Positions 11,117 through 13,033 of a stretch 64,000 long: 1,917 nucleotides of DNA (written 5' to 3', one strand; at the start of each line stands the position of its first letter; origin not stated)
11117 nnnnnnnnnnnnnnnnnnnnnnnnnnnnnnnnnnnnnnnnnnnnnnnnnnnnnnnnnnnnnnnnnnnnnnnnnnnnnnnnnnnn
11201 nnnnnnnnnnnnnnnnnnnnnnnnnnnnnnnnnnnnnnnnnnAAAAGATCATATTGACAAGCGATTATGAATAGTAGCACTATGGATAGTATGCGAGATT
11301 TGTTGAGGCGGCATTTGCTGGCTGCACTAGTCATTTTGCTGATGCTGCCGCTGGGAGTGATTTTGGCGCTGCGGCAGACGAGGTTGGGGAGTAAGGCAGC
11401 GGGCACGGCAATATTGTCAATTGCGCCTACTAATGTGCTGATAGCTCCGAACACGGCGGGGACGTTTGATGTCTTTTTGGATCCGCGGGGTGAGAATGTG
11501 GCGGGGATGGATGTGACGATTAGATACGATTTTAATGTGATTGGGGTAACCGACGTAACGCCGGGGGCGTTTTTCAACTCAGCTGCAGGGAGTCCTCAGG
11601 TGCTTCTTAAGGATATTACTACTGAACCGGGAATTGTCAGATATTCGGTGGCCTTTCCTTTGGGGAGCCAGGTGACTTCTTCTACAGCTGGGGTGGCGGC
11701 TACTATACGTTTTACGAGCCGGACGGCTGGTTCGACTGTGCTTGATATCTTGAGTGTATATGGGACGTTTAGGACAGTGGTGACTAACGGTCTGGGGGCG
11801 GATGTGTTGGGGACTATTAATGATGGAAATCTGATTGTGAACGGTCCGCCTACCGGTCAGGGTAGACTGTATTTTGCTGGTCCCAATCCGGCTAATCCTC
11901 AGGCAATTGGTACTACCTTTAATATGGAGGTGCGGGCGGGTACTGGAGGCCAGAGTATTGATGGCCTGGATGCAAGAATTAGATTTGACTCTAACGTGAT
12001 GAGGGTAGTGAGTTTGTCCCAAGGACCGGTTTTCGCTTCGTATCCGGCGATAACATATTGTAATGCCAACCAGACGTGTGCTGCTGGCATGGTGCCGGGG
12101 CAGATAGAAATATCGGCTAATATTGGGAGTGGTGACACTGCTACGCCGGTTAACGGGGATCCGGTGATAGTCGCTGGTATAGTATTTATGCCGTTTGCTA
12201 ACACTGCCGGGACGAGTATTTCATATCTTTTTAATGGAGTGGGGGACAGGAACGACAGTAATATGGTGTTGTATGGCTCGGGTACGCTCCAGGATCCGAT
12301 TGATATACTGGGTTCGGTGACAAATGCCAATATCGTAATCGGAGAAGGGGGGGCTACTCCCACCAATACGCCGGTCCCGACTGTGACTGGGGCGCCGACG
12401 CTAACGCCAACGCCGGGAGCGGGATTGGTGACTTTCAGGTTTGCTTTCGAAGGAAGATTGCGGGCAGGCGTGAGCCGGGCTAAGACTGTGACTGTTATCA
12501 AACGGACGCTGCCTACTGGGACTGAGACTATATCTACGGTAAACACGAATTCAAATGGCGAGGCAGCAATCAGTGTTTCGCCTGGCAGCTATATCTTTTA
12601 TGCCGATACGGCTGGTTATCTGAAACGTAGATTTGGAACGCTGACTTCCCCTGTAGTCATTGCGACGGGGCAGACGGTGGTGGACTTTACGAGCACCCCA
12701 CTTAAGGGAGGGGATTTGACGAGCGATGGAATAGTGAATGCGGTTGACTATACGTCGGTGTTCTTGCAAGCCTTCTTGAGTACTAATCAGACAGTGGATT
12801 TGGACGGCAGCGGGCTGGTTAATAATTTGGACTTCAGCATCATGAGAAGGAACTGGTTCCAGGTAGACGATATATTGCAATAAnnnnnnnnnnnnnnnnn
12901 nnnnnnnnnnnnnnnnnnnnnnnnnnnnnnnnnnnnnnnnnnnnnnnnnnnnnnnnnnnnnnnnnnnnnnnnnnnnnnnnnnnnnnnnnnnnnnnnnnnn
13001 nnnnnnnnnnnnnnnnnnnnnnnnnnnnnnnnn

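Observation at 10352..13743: Three-gene cohesin/dockerin operon: adaptor proteins with both modules plus a membrane-anchored cohesin 'scaffoldin'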

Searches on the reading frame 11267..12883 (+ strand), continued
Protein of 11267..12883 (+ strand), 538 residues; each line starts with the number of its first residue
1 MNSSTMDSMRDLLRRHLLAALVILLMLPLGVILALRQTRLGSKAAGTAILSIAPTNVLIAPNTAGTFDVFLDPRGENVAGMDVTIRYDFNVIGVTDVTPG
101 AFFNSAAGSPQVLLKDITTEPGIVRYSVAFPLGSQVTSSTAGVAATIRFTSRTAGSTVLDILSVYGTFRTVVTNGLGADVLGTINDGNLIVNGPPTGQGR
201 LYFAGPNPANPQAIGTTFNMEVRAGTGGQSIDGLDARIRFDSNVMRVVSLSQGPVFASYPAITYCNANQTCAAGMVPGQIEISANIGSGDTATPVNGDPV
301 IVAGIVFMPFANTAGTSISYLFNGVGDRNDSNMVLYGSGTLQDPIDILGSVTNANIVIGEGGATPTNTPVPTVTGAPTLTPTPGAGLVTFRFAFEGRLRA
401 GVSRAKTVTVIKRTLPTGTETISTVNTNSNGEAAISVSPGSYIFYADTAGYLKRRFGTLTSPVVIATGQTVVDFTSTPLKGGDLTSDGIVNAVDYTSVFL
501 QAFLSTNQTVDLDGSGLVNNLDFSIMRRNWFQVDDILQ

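Call 88: search_solved_structures(query=A4, max_evalue=0.01, show_alignments=0)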
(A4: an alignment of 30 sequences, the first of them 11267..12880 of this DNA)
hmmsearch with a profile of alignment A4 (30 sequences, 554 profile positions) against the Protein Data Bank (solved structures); distinct sequences matched with E-value up to 0.01: 32.
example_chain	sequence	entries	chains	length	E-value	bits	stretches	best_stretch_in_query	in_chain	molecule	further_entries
3l8q_A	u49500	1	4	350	3e-07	32.7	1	57-171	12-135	Cellulosomal scaffoldin adaptor protein B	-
6kg8_A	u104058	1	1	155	4.1e-07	32.2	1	45-198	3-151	Probably cellulosomal scaffolding protein, secreted cellulose-binding and cohesin domain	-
6kgc_A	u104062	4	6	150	9.9e-07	31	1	57-197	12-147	Probably cellulosomal scaffolding protein, secreted cellulose-binding and cohesin domain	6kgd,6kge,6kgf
3kcp_A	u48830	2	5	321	3.6e-05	25.8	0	441-539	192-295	Cellulosomal-scaffolding protein A | Cellulosome anchoring protein cohesin region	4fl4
2yik_A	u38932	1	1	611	0.00034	22.6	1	494-544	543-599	ENDOGLUCANASE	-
1qzn_A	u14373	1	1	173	0.00035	22.6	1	51-171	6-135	cellulosomal scaffoldin adaptor protein B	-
3f2l_A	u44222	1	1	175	0.00044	22.2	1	57-171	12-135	Cellulosomal scaffoldin adaptor protein B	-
1zv9_A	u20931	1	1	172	0.00044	22.2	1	57-171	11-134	Cellulosomal scaffoldin adaptor protein B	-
5g5d_A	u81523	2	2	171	0.00047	22.1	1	74-171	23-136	CELLULOSOME ANCHORING PROTEIN COHESIN REGION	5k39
3bwz_A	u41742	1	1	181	0.00051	22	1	57-171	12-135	Cellulosomal scaffoldin adaptor protein B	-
4u3s_A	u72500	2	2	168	0.00063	21.7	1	58-171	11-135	Cellulosomal scaffoldin adaptor protein B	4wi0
2mte_A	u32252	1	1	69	0.00086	21.3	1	497-551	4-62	Cellulose 1,4-beta-cellobiosidase (reducing end) CelS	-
8x39_A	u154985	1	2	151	0.00086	21.3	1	499-544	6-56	Serine protease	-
8x3a_A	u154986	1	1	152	0.00087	21.3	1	499-544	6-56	Serine protease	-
1daq_A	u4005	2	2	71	0.00087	21.2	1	497-551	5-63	ENDOGLUCANASE SS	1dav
3kcp_B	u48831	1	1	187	0.002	20.1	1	73-171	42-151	Cellulosome anchoring protein, cohesin region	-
2b59_A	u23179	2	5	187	0.002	20.1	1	73-171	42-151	COG1196: Chromosome segregation ATPases | Scaffolding dockerin binding protein A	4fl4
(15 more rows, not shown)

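Call 90: find_encoding_contigs(protein=P0015, flank=7000, max_places=1)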
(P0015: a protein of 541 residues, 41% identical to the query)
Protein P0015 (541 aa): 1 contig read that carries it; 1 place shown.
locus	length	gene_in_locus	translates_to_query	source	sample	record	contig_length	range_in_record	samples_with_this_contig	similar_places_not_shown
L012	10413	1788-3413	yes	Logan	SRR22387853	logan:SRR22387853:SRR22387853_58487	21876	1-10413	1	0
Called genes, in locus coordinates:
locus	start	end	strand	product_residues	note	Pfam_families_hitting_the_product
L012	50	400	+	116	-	-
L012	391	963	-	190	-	PF02545:Maf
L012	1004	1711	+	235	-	PF00160:Pro_isomerase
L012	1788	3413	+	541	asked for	PF00963:Cohesin (weak)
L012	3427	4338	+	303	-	PF00963:Cohesin (weak)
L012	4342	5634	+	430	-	-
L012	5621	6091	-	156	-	PF07884:VKOR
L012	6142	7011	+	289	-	PF12705:PDDEXK_1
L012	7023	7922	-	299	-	PF00892:EamA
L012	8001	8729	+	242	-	PF13623:SurA_N_2 (faint), PF09312:SurA_N (weak), PF13624:SurA_N_3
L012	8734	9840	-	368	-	PF00571:CBS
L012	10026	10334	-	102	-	-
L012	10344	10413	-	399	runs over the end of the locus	PF09992:NAGPA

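Call 91: find_encoding_contigs(protein=P0029, flank=7000, max_places=1)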
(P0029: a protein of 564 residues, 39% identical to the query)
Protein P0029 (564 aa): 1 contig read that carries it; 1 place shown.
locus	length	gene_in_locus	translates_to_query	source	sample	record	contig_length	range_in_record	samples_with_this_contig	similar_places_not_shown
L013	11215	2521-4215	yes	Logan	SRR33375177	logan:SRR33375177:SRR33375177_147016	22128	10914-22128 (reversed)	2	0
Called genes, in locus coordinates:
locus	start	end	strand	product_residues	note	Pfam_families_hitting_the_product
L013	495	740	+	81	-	-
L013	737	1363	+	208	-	-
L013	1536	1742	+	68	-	-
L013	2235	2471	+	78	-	PF12728:HTH_17, PF00376:MerR, PF13411:MerR_1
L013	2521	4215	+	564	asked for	PF00963:Cohesin (faint)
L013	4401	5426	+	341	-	-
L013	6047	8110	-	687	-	PF07691:PA14, PF10528:GLEYA (weak)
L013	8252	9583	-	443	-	-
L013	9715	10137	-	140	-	PF16320:Ribosomal_L12_N, PF00542:Ribosomal_L12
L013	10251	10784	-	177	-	PF00466:Ribosomal_L10, PF27436:RL10_C (faint)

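Call 93: find_related_loci(query=A4, collection=metagenome_contigs, flank=5000)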
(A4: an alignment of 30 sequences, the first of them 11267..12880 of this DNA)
Query A4 (538 aa) in metagenome_contigs; peptide patterns used: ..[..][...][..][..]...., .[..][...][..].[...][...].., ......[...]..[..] (x = any residue, [..] = any of these).
597 stretches matched a pattern (row limit reached: there are more); 72 encode a relative of the query (tblastn E <= 1e-3); 72 distinct loci.
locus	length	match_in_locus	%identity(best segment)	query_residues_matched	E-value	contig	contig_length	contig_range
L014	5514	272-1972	35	8-538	5e-75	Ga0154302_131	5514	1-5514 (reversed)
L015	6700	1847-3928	38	6-537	2e-58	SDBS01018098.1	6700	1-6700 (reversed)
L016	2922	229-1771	38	195-538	1e-57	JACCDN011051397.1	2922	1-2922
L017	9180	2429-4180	32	166-537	2e-51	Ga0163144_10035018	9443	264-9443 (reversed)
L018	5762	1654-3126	30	17-530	3e-50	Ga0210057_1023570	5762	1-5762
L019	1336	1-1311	48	282-537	2e-41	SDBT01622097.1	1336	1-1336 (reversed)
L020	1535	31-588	37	345-530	2e-35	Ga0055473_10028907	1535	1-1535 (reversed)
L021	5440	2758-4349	30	9-535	4e-33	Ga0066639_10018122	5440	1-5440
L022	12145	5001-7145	43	9-530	3e-31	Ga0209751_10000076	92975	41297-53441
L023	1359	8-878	46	226-538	2e-26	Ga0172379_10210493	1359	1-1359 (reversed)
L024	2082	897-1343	39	199-356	9e-25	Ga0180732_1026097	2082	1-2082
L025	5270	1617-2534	30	214-530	9e-21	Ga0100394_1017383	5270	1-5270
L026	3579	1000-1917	30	214-530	8e-21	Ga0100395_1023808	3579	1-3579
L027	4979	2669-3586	30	214-530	9e-21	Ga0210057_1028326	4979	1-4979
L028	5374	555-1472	30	214-530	1e-19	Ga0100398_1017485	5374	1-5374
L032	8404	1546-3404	41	468-535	3e-9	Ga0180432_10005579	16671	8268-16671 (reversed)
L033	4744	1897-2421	29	387-528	5e-9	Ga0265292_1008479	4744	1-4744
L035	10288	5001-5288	34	436-535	1e-8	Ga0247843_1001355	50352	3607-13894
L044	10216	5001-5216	37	450-530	2e-7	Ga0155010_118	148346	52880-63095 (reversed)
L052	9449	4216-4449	33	446-535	4e-7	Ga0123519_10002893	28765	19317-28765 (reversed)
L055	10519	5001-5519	27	387-526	7e-7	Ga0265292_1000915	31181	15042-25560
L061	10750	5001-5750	30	450-533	3e-6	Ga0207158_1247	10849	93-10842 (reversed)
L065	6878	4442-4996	26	361-527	4e-6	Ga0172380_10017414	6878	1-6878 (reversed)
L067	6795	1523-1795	35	437-531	5e-6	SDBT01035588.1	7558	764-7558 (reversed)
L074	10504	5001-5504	30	362-530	3e-5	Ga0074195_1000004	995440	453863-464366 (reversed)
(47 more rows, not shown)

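Call 97: search_protein_families(library=pfam, proteins=[L033:178-2451:+, L035:1872-5294:+, L044:2277-5231:+, L061:1299-5240:+, L065:2705-5029:+, L067:1939-5496:+, L032:1905-3419:+, L074:5476-7110:+, L055:2427-5555:+, L052:2008-4455:+], max_evalue=0.0001)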
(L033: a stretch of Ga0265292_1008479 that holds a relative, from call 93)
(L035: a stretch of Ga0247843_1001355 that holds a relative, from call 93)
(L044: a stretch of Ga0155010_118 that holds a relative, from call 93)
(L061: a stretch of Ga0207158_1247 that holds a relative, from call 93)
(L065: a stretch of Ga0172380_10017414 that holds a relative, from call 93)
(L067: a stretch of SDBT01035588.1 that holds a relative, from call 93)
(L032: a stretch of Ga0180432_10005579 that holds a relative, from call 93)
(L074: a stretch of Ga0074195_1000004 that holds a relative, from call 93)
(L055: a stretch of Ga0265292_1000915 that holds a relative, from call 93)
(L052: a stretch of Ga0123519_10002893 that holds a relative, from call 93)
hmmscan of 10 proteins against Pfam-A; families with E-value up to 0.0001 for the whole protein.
L033:178-2451:+ (758 aa): 1 family
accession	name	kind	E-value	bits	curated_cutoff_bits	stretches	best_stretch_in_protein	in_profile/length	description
PF00404.24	Dockerin_1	-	3.9e-05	24.2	22.9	0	695-750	1-56/57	Dockerin type I domain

L035:1872-5294:+ (1141 aa): 1 family
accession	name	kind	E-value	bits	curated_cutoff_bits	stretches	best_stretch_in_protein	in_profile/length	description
PF13229.12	Beta_helix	-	1.2e-08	35.2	25.9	1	236-400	3-138/158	Right handed beta helix region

L044:2277-5231:+ (985 aa): 3 families
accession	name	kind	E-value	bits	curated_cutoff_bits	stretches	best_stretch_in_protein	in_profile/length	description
PF01839.29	FG-GAP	-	1.9e-12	47.2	22.1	0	234-259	2-27/37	FG-GAP repeat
PF13517.12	FG-GAP_3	-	1.7e-10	41.8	26.9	0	58-110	8-61/61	FG-GAP-like repeat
PF00404.24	Dockerin_1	-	6.8e-07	29.8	22.9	1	932-977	1-53/57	Dockerin type I domain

L061:1299-5240:+ (1314 aa): 3 families
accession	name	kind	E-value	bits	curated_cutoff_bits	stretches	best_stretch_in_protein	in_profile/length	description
PF00041.27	fn3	-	2.6e-10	40.8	25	1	979-1055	2-79/84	Fibronectin type III domain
PF00404.24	Dockerin_1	-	9.2e-10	39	22.9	1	1261-1310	1-57/57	Dockerin type I domain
PF17957.7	Big_7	-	3.9e-07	31.1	24.1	1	1070-1143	1-70/70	Bacterial Ig domain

L065:2705-5029:+ (775 aa): 1 family
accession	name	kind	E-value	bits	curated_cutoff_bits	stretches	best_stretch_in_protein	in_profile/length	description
PF00404.24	Dockerin_1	-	9.4e-08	32.6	22.9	1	720-764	6-53/57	Dockerin type I domain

L067:1939-5496:+ (1186 aa): 3 families
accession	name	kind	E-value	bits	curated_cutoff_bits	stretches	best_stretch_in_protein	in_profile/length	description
PF19077.6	Big_13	-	2.7e-05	25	27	0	852-920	36-101/102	Bacterial Ig-like domain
PF12708.12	Pect-lyase_RHGA_epim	-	3.9e-05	24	27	0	370-555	27-208/213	Rhamnogalacturonase A/epimerase, pectate lyase-like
PF00404.24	Dockerin_1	-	5.9e-05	23.6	22.9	0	1132-1177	2-54/57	Dockerin type I domain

L032:1905-3419:+ (505 aa): 1 family
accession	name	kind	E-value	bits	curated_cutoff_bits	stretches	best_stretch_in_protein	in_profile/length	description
PF00404.24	Dockerin_1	-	3e-06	27.8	22.9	1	451-495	2-53/57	Dockerin type I domain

L074:5476-7110:+ (545 aa): 1 family
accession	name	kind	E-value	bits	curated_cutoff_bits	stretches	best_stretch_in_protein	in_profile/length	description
PF00404.24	Dockerin_1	-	4.1e-05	24.1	22.9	1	490-537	6-56/57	Dockerin type I domain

L055:2427-5555:+ (1043 aa): 1 family
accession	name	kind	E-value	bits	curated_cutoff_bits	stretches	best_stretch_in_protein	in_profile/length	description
PF00404.24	Dockerin_1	-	6.5e-05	23.5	22.9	0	980-1035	1-56/57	Dockerin type I domain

L052:2008-4455:+ (816 aa): 4 families
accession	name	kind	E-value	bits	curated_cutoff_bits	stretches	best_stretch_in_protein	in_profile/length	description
PF16158.11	N_BRCA1_IG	-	5.5e-08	33.8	28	1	570-680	6-108/108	Ig-like domain from next to BRCA1 gene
PF01520.23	Amidase_3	-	5e-06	27.1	27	0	486-548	114-173/174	N-acetylmuramoyl-L-alanine amidase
PF10646.14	Germane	-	1.9e-05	25.7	23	1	113-177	50-116/117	Sporulation and spore germination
PF00404.24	Dockerin_1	-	4.1e-05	24.1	22.9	1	762-807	2-54/57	Dockerin type I domain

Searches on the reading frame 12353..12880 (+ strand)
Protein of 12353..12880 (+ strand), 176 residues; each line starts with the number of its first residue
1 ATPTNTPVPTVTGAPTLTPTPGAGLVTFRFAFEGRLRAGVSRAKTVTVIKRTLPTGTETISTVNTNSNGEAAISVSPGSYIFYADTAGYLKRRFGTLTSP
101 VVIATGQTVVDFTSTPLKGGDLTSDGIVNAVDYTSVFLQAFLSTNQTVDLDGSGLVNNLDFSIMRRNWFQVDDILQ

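Call 64: search_protein_families(library=pfam, proteins=[window:12353-12880:+], max_evalue=1)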
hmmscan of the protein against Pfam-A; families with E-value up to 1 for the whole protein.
window:12353-12880:+ (176 aa): 1 family
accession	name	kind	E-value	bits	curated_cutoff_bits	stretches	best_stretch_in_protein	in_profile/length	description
PF00404.24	Dockerin_1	-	0.0001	22.8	22.9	2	120-166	2-54/57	Dockerin type I domain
